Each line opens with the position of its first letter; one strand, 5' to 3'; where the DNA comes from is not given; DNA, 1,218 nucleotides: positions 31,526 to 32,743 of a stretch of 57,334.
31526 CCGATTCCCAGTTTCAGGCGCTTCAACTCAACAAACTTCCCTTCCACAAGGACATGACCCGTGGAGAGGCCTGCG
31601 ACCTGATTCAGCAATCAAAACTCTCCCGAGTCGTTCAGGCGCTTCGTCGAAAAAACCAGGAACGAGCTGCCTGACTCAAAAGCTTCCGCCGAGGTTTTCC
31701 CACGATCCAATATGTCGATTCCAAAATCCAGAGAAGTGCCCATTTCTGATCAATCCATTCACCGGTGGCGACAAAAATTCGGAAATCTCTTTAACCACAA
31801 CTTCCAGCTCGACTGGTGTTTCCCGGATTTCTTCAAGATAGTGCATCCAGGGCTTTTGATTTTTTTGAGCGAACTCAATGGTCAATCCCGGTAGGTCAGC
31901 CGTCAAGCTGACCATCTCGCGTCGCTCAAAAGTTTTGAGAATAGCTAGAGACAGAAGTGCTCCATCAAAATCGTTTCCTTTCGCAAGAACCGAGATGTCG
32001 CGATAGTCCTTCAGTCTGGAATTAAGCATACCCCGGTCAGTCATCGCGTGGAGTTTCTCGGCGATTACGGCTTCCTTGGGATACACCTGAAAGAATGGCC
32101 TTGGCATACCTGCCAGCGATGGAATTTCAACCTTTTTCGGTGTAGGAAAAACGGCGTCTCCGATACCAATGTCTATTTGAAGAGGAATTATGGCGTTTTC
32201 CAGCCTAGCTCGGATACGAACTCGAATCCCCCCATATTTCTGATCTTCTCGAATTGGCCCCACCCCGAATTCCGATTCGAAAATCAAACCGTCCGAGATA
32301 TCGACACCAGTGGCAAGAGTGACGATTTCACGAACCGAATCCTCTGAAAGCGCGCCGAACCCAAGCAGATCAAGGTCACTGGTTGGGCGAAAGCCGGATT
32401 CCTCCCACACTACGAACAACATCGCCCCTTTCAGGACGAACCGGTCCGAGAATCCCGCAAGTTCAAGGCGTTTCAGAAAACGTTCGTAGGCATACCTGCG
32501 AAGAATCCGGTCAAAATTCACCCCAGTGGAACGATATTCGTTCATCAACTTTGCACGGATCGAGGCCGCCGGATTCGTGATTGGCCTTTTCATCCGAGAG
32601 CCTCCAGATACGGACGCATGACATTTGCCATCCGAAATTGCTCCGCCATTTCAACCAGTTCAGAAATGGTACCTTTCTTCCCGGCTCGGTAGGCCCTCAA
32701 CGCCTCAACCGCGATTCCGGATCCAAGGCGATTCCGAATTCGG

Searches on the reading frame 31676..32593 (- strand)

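Call 12: search_protein_families(library=pfam, proteins=[window:31676-32593:-], max_evalue=0.001)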
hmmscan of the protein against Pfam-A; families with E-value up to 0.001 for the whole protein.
window:31676-32593:- (305 aa): 2 families
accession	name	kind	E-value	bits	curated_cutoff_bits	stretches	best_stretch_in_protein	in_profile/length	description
PF08843.17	AbiEii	-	3.6e-34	119.2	22.5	1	38-240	1-207/238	Nucleotidyl transferase AbiEii toxin, Type IV TA system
PF03174.19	CHB_HEX_C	-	0.00067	20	23.6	0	227-270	25-66/76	Chitobiase/beta-hexosaminidase C-terminal domain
